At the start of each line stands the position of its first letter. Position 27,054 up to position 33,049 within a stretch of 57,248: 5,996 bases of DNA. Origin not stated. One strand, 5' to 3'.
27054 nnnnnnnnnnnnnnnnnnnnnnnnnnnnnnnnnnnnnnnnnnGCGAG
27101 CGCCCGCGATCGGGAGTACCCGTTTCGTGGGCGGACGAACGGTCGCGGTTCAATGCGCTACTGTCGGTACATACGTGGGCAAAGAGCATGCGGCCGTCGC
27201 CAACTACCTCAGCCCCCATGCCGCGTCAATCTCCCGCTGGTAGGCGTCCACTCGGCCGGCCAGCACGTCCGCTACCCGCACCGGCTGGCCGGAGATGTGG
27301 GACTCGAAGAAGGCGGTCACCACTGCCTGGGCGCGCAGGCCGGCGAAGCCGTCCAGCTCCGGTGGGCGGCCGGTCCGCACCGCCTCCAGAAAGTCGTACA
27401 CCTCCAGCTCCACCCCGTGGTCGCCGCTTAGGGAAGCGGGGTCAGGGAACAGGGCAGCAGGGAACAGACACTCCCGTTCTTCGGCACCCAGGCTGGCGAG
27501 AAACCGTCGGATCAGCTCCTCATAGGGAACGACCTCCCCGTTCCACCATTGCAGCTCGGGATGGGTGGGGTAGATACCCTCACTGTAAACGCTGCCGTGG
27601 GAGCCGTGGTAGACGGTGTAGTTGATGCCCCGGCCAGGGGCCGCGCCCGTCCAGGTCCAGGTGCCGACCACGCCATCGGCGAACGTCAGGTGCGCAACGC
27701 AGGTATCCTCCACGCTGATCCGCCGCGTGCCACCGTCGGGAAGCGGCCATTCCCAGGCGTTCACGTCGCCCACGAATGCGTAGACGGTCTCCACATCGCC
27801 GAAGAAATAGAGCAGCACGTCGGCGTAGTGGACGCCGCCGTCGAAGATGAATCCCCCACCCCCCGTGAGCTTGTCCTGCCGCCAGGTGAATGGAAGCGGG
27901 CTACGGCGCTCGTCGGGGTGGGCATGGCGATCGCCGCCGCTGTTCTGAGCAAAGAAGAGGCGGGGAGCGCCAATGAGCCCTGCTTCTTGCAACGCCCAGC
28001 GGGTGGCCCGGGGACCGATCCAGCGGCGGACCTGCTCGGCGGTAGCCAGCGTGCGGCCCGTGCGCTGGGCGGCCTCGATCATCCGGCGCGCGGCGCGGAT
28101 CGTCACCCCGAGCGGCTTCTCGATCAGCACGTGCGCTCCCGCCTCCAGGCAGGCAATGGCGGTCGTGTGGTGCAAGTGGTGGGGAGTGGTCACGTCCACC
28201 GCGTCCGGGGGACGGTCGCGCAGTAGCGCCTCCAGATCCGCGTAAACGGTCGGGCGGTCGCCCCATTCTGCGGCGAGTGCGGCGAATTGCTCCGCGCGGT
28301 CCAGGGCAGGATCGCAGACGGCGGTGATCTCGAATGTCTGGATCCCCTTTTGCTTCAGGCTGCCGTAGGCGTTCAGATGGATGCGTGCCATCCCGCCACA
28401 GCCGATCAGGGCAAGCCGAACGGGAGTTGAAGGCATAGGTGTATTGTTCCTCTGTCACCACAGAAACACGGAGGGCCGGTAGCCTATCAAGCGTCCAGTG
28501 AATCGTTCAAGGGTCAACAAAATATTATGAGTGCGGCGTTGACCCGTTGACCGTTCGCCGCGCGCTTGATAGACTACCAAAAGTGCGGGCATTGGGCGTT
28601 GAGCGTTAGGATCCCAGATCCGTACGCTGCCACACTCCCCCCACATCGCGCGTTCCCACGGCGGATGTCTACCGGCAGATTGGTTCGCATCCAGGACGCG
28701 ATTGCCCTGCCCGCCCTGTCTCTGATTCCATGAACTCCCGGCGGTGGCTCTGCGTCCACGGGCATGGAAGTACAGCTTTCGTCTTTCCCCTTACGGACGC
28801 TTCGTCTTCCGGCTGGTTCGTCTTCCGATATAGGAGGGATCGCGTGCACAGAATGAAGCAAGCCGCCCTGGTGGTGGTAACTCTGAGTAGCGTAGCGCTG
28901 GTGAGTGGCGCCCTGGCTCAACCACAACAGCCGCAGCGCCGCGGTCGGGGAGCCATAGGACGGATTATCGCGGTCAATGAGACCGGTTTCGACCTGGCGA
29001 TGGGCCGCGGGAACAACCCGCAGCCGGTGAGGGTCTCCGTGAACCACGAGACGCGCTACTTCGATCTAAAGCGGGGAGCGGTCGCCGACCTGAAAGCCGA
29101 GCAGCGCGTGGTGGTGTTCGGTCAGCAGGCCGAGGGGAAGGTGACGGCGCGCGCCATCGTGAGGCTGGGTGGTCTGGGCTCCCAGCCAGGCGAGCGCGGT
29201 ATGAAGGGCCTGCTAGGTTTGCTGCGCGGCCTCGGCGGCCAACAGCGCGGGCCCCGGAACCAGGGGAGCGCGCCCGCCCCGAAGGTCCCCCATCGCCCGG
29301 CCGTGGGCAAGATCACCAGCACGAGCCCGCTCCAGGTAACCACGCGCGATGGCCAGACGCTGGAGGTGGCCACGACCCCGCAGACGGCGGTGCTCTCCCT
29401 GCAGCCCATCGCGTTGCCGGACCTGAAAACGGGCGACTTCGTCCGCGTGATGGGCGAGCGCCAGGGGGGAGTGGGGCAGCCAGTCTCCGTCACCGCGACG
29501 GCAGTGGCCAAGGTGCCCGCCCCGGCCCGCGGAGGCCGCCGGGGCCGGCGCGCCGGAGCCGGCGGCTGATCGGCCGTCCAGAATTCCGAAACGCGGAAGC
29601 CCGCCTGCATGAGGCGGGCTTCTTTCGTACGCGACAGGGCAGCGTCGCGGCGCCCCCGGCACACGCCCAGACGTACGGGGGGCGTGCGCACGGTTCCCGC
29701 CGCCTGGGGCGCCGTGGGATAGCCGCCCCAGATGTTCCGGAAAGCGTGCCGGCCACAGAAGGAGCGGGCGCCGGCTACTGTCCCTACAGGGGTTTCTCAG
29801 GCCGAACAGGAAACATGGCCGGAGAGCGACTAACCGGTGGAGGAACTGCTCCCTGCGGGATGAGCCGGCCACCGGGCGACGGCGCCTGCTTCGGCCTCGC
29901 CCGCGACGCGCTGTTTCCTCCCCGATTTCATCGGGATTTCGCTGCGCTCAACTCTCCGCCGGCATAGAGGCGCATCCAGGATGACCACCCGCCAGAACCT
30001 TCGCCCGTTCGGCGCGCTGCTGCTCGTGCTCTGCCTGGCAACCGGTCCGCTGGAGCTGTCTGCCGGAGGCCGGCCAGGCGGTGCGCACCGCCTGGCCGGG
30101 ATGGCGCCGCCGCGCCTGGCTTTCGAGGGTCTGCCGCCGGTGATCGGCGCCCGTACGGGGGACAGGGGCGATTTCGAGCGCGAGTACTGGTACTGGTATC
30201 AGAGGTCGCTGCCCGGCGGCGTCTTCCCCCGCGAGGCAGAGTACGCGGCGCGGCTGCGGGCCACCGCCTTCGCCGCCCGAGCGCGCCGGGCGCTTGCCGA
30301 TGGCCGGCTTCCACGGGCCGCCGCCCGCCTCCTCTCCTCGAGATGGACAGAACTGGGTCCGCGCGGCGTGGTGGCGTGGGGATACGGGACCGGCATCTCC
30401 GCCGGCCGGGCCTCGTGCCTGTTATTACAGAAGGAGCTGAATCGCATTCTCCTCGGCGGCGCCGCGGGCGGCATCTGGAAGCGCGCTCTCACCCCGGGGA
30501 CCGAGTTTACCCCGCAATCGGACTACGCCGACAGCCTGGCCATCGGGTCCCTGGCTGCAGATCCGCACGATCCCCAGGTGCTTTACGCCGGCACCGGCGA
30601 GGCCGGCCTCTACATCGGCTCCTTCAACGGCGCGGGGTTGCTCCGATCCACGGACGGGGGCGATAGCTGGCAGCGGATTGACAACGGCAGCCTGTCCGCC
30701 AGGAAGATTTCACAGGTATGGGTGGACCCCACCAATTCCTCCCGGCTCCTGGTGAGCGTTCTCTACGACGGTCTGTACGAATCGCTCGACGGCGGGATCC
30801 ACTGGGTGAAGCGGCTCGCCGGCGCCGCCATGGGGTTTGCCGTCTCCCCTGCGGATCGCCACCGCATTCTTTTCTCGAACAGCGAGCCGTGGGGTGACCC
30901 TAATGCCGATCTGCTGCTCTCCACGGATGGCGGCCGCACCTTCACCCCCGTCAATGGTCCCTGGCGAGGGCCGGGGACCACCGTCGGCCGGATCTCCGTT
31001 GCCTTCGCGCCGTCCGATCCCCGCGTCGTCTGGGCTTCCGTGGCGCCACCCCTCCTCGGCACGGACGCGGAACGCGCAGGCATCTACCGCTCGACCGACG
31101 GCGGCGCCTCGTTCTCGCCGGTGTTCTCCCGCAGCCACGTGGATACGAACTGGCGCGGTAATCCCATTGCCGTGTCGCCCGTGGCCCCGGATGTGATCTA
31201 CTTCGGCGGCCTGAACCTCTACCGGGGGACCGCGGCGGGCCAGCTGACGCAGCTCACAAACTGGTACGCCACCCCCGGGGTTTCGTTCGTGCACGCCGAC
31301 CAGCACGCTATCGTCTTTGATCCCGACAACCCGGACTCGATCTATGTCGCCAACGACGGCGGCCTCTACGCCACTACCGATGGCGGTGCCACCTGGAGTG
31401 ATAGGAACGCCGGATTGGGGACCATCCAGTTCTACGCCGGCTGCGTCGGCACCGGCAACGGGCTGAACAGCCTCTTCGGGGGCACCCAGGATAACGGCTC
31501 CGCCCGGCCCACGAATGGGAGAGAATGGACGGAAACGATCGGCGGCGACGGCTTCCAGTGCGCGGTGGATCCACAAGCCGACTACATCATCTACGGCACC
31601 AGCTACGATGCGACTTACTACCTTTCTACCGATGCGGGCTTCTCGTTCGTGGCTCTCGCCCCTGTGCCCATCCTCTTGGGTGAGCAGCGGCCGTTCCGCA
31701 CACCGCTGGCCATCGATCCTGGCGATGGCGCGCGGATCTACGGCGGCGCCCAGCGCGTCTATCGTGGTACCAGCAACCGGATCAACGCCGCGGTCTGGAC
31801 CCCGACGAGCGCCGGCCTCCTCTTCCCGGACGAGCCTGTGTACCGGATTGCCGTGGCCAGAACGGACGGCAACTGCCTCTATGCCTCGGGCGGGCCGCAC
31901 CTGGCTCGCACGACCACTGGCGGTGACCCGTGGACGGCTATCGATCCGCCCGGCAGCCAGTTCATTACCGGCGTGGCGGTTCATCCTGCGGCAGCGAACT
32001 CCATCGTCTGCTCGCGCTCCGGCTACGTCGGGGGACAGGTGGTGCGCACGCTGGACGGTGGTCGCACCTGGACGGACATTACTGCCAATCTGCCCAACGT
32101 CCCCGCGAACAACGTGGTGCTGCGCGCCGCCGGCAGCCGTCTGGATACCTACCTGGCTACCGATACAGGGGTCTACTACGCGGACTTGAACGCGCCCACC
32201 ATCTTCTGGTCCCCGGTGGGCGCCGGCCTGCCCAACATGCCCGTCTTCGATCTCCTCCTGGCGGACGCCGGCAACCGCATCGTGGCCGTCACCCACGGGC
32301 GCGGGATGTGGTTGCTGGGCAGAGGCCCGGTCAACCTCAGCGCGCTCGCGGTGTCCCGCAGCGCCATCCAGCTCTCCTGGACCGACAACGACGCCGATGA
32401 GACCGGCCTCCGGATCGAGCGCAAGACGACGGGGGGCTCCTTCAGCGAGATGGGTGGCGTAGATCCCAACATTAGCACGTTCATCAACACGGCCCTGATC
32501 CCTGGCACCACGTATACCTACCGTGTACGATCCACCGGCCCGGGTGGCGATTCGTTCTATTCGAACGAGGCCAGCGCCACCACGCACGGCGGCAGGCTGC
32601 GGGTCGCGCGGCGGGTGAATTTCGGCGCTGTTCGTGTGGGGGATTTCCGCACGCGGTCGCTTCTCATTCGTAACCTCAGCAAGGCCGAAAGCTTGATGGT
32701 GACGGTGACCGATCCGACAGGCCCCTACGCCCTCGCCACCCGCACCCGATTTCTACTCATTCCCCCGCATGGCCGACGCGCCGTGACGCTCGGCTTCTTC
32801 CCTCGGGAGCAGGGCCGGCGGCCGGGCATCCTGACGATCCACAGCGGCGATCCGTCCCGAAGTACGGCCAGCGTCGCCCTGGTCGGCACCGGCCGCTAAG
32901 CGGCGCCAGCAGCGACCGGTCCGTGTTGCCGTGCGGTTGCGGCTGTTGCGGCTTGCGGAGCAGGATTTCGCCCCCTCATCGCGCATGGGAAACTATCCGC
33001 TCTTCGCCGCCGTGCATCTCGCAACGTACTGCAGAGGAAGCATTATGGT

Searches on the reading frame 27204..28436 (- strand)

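Call 9: search_protein_families(library=pfam, proteins=[window:27204-28436:-], max_evalue=0.001)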
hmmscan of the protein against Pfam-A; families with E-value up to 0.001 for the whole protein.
window:27204-28436:- (410 aa): 4 families
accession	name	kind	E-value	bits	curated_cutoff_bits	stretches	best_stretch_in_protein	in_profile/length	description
PF01408.29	GFO_IDH_MocA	-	2.5e-25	89.9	24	1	7-131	2-117/120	Oxidoreductase family, NAD-binding Rossmann fold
PF22725.1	GFO_IDH_MocA_C3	-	1.8e-18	67.2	27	1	150-283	8-123/124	GFO/IDH/MocA C-terminal domain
PF02894.22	GFO_IDH_MocA_C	-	6e-18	65.9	22.9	1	176-387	22-217/218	Oxidoreductase family, C-terminal alpha/beta domain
PF03447.22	NAD_binding_3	-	0.0001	23.4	24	1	12-130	1-113/116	Homoserine dehydrogenase, NAD binding domain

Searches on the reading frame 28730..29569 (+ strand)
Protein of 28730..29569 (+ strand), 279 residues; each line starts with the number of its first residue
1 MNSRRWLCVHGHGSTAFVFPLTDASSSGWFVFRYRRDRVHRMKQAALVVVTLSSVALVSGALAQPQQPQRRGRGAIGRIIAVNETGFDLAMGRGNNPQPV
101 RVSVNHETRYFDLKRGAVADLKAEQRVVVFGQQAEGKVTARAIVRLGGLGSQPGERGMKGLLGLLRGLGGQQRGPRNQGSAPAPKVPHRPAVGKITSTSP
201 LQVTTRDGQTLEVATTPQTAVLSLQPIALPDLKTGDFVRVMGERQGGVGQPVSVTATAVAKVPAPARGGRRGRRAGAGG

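Call 9: search_protein_families(library=pfam, proteins=[window:28730-29569:+], max_evalue=0.001)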
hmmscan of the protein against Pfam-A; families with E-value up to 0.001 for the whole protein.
window:28730-29569:+ (279 aa): 1 family
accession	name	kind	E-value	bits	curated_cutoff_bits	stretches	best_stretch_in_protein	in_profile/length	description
PF18914.6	DUF5666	-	2.6e-07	31.2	27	0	77-143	2-59/60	Domain of unknown function (DUF5666)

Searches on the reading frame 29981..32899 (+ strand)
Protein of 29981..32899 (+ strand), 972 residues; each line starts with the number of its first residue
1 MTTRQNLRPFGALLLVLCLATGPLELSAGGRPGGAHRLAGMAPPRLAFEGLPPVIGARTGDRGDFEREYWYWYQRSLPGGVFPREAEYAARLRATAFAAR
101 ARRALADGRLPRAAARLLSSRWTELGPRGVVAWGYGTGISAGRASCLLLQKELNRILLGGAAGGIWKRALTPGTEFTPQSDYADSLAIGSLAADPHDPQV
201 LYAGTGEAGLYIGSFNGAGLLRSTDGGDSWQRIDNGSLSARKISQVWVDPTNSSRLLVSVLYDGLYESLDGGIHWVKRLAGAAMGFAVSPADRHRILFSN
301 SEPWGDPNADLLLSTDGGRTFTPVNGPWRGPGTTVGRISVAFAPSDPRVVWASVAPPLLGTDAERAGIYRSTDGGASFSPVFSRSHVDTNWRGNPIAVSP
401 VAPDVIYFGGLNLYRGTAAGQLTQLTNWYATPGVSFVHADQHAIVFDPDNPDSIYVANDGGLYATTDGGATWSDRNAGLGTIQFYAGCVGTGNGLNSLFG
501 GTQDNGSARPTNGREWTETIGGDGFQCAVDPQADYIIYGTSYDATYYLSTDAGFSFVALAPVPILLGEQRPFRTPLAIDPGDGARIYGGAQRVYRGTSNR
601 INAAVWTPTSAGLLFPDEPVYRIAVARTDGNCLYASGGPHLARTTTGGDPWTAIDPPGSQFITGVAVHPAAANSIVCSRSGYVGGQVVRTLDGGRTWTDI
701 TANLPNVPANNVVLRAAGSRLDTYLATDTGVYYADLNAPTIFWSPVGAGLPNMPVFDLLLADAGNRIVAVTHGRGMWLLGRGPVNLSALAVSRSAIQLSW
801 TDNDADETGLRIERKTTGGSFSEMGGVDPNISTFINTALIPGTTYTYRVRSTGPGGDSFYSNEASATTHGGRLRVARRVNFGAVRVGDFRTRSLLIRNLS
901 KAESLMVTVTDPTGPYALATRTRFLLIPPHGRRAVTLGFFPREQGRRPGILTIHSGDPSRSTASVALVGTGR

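Call 11: search_protein_families(library=pfam, proteins=[window:29981-32899:+], max_evalue=0.001)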
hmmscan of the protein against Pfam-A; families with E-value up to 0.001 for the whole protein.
window:29981-32899:+ (972 aa): 7 families
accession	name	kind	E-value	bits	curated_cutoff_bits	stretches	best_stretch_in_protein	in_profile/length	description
PF15902.12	Sortilin-Vps10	-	6.6e-14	52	33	1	220-324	3-112/446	Sortilin, neurotensin receptor 3,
PF02012.26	BNR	-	2.6e-09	36.1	27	0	222-232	2-12/12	BNR/Asp-box repeat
PF15780.11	ASH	-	6.9e-07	29.8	27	1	877-958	12-93/98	Abnormal spindle-like microcephaly-assoc'd, ASPM-SPD-2-Hydin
PF14870.12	PSII_BNR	-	8.7e-07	28.9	27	0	265-333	40-106/303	Photosynthesis system II assembly factor YCF48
PF00041.27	fn3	-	2.3e-06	28.2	25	1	783-865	3-82/84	Fibronectin type III domain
PF22073.2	Cep192_D4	-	9.3e-06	26.3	35.5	1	878-971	10-111/112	Cep192 domain 4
PF12371.14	TMEM131_like_N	-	0.00038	21.1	28.8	1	879-954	8-83/84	Transmembrane protein 131-like N-terminal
